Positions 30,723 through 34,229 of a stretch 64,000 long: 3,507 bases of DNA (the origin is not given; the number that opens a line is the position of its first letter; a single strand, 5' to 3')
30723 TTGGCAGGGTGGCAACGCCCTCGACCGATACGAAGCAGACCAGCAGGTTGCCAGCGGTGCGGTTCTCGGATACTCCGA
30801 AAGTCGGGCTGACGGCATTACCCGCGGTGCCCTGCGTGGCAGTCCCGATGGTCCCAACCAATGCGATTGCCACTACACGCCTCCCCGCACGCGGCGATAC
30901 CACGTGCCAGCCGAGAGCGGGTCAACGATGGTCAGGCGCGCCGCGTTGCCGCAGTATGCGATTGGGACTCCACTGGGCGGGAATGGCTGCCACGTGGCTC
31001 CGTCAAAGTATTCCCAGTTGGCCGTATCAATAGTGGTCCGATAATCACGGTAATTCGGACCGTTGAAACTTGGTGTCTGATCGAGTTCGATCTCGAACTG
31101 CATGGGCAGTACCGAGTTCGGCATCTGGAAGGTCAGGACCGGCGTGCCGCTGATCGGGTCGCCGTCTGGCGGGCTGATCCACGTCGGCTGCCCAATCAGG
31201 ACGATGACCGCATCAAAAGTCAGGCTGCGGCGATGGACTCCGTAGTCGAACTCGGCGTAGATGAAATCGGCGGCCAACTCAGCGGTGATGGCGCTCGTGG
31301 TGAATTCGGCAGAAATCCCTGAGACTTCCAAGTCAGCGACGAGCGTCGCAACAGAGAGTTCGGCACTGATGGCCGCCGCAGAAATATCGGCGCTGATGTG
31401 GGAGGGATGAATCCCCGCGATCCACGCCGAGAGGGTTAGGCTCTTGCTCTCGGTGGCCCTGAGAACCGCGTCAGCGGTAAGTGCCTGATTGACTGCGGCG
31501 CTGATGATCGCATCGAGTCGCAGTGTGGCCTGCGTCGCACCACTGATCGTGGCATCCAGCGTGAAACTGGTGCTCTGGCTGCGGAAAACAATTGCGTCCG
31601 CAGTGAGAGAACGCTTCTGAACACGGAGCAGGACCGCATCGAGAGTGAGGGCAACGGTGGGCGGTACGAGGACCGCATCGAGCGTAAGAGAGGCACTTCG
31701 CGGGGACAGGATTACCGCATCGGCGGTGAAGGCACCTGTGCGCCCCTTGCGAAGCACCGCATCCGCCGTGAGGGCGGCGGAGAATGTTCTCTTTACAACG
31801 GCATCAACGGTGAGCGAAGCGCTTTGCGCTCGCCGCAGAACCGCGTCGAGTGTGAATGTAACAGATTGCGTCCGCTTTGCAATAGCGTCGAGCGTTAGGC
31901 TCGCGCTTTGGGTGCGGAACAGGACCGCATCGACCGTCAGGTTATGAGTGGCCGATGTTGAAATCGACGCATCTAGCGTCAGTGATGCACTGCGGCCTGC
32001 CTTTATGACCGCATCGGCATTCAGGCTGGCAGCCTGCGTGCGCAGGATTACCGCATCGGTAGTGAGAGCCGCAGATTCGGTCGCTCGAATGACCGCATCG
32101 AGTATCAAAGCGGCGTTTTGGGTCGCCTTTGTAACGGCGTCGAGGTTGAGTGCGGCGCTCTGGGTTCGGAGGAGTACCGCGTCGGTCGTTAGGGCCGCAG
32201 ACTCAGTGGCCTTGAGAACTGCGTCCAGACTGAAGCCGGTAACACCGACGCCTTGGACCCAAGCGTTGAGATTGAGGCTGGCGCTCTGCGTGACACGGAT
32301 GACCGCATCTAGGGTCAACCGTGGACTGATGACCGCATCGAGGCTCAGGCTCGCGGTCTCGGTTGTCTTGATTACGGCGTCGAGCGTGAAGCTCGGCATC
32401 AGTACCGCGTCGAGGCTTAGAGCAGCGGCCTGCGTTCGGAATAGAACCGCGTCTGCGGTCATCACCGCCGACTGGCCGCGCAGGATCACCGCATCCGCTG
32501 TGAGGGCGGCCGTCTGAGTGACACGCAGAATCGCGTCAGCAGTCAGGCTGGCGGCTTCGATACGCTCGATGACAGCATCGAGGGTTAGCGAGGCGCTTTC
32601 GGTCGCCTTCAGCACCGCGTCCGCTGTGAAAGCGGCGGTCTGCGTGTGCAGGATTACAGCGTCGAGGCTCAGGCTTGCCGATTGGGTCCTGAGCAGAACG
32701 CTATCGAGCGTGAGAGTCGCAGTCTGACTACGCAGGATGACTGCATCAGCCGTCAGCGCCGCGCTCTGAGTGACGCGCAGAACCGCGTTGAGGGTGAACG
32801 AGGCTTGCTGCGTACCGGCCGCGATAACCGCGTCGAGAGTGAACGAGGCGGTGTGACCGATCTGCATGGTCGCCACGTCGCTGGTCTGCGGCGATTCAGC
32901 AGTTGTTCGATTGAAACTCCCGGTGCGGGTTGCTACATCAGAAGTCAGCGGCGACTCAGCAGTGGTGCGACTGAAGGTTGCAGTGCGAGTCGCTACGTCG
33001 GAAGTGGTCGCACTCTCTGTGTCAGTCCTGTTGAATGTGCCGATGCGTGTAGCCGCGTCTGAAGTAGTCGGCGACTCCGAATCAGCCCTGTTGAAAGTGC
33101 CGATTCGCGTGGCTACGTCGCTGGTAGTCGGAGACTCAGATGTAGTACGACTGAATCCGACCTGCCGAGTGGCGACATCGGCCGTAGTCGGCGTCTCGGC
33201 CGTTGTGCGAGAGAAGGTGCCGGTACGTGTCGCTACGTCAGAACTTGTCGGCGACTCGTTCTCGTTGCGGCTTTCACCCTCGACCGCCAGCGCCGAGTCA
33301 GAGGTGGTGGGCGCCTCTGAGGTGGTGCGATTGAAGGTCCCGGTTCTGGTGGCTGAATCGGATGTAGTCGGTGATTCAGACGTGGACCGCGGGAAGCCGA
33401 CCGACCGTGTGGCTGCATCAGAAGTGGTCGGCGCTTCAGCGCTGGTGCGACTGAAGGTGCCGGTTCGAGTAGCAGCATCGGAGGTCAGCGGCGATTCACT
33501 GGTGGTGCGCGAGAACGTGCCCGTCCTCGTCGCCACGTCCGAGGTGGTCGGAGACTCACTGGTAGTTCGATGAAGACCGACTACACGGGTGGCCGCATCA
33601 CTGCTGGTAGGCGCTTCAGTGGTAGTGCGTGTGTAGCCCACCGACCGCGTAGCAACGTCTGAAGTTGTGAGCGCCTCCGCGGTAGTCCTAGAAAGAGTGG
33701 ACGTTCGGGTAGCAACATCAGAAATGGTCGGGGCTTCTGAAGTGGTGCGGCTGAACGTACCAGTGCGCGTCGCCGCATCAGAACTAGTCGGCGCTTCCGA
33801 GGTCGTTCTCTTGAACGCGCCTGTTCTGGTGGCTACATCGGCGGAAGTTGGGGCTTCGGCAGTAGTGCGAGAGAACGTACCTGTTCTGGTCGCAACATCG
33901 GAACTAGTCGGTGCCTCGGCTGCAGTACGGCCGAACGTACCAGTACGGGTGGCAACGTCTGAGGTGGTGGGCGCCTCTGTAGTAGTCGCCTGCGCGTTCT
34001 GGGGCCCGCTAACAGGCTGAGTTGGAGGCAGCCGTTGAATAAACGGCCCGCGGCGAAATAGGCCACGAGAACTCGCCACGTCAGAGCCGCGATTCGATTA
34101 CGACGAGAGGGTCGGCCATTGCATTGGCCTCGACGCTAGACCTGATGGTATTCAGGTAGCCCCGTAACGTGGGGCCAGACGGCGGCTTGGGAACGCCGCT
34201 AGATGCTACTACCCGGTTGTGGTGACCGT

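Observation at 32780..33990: Mucin-like Ser/Thr tandem-repeat domain on a giant fibre protein, a candidate O-glycosylation substrate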

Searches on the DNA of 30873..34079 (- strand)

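Call 5: search_dna_similar(query=window:30873-34079:-, collection=phages, mode=near, max_rows=30)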
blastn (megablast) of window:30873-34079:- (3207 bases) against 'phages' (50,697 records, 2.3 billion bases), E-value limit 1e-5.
No match.

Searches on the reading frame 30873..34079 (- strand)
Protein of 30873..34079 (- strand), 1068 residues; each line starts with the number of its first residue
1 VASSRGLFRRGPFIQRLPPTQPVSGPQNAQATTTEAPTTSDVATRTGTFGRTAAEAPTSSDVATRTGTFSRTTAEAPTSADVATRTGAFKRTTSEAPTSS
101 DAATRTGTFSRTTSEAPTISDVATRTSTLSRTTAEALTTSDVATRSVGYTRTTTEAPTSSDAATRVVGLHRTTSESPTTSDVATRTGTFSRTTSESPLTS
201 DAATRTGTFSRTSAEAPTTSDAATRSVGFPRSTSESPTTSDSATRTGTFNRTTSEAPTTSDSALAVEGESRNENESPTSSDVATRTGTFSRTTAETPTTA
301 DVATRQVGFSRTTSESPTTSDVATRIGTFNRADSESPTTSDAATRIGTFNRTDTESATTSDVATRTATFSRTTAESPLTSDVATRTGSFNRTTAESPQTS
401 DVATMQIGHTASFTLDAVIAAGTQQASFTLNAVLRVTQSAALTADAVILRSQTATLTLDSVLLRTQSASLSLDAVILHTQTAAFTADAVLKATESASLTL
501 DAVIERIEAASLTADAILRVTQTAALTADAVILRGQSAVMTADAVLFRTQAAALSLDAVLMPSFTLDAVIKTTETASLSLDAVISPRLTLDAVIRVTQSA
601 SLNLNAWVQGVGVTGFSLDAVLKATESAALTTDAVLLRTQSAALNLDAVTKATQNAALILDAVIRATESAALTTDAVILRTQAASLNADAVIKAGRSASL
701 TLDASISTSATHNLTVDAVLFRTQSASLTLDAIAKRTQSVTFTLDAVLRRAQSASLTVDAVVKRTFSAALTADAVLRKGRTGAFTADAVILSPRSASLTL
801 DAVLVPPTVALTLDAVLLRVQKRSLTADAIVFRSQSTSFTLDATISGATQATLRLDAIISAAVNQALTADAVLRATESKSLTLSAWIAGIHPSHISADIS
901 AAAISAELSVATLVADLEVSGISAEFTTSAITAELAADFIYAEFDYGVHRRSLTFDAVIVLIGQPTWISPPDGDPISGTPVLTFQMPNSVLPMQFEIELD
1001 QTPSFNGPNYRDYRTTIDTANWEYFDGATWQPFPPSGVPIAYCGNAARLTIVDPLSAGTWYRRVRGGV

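Call 8: search_dna_similar(query=window:30873-34079:-, collection=phages, mode=protein, max_rows=30)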
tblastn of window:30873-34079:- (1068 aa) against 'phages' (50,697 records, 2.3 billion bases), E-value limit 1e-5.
No match.
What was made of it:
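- Tried and rejected: Megablast and tblastn of the protein against 50,697 phage records (calls 5, 8).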

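Call 9: search_protein_families(library=pfam, proteins=[window:30873-34079:-], max_evalue=0.01)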
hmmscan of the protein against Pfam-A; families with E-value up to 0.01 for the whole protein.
window:30873-34079:- (1068 aa): 1 family
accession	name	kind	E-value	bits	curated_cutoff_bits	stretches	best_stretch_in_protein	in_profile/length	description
PF03865.19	ShlB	-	2.7e-06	27.5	22.7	0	450-503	108-161/311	Haemolysin secretion/activation protein ShlB/FhaC/HecB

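Call 10: search_protein_families(library=phrogs, proteins=[window:30873-34079:-], max_evalue=0.01)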
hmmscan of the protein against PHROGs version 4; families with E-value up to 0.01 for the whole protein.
window:30873-34079:- (1068 aa): 0 families

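Call 13: find_homologous_proteins(query=window:30873-34079:-, max_evalue=0.001)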
Query window:30873-34079:- (1068 aa): 119 proteins with E <= 0.001 among 8000 candidates.
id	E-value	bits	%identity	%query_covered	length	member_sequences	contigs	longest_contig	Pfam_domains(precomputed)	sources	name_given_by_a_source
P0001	2.8e-141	491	41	45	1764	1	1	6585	PF13385.14,PF02210.32,PF03865.20,PF00054.31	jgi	jgi:hypothetical protein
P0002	1.0e-139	486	36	52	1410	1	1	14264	-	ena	-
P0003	2.6e-115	405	36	62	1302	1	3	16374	-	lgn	-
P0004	6.4e-113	397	40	51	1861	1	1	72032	-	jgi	jgi:hypothetical protein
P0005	9.6e-111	390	33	52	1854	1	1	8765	PF13385.14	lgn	-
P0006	4.8e-109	384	35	41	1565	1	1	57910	PF02018.24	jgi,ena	-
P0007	2.0e-104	369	34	62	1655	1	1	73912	PF13385.14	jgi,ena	-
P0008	2.0e-102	362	39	48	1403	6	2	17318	-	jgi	jgi:hypothetical protein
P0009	5.5e-101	357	39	47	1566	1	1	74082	-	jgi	-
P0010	1.4e-92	330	38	53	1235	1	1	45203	-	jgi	-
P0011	1.9e-92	329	41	44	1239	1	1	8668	-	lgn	-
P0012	4.0e-87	312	44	40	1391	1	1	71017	-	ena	-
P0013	1.6e-82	296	38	42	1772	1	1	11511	-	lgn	-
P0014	5.6e-82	295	40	42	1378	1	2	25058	PF13385.14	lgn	-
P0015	7.3e-77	278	35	62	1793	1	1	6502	-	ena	-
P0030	1.8e-58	217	54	29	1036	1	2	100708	-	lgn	-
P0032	7.4e-58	215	39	27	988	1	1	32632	-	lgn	-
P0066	5.2e-33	133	36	32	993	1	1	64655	-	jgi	jgi:hypothetical protein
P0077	4.1e-25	106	35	40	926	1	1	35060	-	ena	-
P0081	2.2e-23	101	40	24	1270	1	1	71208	-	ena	-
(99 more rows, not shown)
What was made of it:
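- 30873..34079 (-): 1068-aa repeat protein (fibre-like structural protein), GTG start, stop included. It has 119 homologues (call 13).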

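Call 19: search_solved_structures(query=window:30873-34079:-, max_evalue=1, show_alignments=2)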
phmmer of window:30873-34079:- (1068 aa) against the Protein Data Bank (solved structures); distinct sequences matched with E-value up to 1: 0.
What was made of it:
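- Tried and rejected: phmmer against PDB sequences (call 19).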

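Call 20: find_encoding_contigs(protein=window:30876-34079:-, flank=10000, max_places=4)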
Protein window:30876-34079:- (1068 aa): 1 contig read that carries it; 1 place shown.
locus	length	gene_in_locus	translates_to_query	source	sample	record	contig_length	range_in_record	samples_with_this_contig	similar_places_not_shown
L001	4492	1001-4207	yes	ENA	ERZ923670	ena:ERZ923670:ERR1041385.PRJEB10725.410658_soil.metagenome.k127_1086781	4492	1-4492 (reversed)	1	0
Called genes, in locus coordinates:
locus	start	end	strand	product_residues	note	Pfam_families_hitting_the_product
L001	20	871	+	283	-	-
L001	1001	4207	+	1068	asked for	-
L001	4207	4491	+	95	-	?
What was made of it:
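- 30873..34079 (-): The identical protein occurs on a soil-metagenome contig (call 20).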

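Call 21: find_encoding_contigs(protein=P0030, flank=10000, max_places=2)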
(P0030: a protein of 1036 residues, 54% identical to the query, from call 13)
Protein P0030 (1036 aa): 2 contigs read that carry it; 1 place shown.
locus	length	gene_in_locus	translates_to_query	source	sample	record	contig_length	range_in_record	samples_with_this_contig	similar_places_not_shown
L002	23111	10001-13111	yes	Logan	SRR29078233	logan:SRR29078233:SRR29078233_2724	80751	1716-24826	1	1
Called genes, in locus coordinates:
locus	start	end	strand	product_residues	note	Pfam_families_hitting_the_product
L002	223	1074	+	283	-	-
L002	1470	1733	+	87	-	-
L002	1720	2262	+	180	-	-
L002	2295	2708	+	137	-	-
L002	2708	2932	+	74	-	-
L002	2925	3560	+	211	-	PF00929:RNase_T (faint)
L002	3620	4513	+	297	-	PF09956:Phage_cement_2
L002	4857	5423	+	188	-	-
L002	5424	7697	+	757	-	-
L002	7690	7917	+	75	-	-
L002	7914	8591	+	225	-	-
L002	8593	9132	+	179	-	-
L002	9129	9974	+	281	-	-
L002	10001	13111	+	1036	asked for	-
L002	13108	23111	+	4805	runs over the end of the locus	PF00454:PI3_PI4_kinase (faint), PF07804:HipA_C (faint), PF00293:NUDIX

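Call 22: find_encoding_contigs(protein=P0066, flank=10000, max_places=2)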
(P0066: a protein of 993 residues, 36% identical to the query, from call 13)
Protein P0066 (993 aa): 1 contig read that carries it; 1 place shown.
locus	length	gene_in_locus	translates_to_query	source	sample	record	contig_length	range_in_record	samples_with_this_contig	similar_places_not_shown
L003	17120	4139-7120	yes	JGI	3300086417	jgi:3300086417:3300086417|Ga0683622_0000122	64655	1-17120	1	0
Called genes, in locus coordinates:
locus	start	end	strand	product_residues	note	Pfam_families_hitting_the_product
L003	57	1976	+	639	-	PF04860:Phage_portal (weak)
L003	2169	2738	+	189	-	-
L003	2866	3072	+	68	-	-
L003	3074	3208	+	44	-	-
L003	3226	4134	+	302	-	-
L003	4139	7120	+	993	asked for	-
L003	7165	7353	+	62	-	-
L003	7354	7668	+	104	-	-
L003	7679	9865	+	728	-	-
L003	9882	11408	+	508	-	-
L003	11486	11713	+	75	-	-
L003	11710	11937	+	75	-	-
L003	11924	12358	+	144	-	-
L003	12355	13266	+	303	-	-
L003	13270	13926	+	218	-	PF01170:UPF0020 (faint), PF01555:N6_N4_Mtase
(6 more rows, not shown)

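Call 23: find_encoding_contigs(protein=P0081, flank=10000, max_places=2)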
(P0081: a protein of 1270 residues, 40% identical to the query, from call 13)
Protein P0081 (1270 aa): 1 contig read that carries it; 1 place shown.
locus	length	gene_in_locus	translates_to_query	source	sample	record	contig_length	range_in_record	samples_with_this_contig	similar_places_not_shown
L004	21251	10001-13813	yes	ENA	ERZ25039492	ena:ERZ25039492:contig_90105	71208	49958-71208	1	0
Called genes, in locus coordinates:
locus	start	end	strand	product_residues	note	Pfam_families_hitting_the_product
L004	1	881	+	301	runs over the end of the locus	PF09343:DUF2460 (weak)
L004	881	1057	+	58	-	-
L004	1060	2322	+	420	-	PF00801:PKD (faint)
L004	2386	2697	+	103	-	-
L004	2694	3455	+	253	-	-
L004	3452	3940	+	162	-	-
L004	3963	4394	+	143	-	-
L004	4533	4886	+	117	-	-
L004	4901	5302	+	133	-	-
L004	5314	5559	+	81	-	-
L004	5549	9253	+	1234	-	-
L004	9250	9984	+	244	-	-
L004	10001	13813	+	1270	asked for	-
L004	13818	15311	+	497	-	-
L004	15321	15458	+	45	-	-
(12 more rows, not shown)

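Call 99: search_protein_families(library=ncbifam, proteins=[window:30873-34079:-], max_evalue=0.01)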
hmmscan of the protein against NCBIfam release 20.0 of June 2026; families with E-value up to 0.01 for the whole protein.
window:30873-34079:- (1068 aa): 0 families

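Call 102: find_encoding_contigs(protein=P0032, flank=10000, max_places=1)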
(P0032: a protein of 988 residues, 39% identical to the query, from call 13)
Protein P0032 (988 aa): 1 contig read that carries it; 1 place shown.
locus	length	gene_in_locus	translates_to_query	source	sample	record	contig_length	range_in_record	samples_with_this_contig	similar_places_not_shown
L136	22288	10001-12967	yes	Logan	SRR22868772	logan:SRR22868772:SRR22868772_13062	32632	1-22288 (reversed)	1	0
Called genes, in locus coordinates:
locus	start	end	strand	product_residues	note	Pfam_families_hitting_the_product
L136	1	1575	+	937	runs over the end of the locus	PF10145:PhageMin_Tail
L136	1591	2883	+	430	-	-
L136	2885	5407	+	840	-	PF02839:CBM_5_12 (faint)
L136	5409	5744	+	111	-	-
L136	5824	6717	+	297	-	-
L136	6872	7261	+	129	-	-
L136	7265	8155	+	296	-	-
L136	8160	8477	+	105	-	-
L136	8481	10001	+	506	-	PF13385:Laminin_G_3, PF02210:Laminin_G_2 (weak)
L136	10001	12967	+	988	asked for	-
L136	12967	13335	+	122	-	-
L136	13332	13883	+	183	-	-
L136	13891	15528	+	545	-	-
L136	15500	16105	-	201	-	-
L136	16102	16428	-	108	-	-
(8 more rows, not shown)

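Call 103: find_encoding_contigs(protein=P0014, flank=10000, max_places=1)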
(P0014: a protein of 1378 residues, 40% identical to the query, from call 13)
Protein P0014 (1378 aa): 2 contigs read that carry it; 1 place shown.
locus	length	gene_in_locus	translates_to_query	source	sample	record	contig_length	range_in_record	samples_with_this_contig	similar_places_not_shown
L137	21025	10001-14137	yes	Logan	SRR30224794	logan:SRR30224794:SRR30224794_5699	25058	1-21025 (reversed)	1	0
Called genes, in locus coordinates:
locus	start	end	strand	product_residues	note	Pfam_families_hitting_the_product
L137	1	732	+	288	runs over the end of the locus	-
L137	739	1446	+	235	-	-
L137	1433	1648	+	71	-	-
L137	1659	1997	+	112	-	-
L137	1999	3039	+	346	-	-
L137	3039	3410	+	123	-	-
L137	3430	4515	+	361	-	PF25209:Phage_capsid_4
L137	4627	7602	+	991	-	PF00535:Glycos_transf_2, PF13489:Methyltransf_23, PF13847:Methyltransf_31, PF08241:Methyltransf_11, PF08242:Methyltransf_12, PF13649:Methyltransf_25, PF13439:Glyco_transf_4 (weak), PF00534:Glycos_transf_1 (weak), +4 more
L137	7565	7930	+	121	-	-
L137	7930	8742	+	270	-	-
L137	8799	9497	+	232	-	-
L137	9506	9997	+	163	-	-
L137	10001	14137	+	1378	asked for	PF13385:Laminin_G_3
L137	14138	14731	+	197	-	-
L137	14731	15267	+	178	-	-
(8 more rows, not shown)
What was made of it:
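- On 20-residue D/E-D-A-T-R...R phage repeat family (unannotated; defined here): Portal, capsid and tail neighbours are seen (calls 22, 23, 102, 103).
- Relatives sit after tape-measure or next to capsid genes (calls 23, 102, 103).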

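Call 104: find_encoding_contigs(protein=P0077, flank=10000, max_places=1)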
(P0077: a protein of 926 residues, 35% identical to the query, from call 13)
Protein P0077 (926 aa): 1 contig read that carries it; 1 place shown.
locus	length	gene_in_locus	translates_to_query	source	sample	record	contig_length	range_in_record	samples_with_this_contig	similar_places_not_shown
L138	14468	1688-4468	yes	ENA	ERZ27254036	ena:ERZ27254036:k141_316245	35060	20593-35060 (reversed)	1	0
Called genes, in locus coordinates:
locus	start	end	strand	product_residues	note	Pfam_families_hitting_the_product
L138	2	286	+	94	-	?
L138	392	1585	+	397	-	-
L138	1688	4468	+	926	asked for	-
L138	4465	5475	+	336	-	-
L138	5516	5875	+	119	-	-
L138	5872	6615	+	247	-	-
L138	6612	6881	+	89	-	-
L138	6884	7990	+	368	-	PF20706:GT4-conflict, PF00534:Glycos_transf_1, PF13692:Glyco_trans_1_4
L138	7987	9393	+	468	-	PF10111:Glyco_tranf_2_2 (faint), PF00535:Glycos_transf_2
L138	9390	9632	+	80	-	-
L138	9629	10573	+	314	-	-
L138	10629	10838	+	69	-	-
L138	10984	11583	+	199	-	-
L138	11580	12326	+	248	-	PF04724:Glyco_transf_17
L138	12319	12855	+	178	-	PF13578:Methyltransf_24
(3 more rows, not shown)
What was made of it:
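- Members sit among portal, capsid and tail genes (calls 21-23, 102-104). There is a glycosyltransferase island near P0077 and a GT2-methyltransferase-GT4 fusion near P0014 (calls 103, 104).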
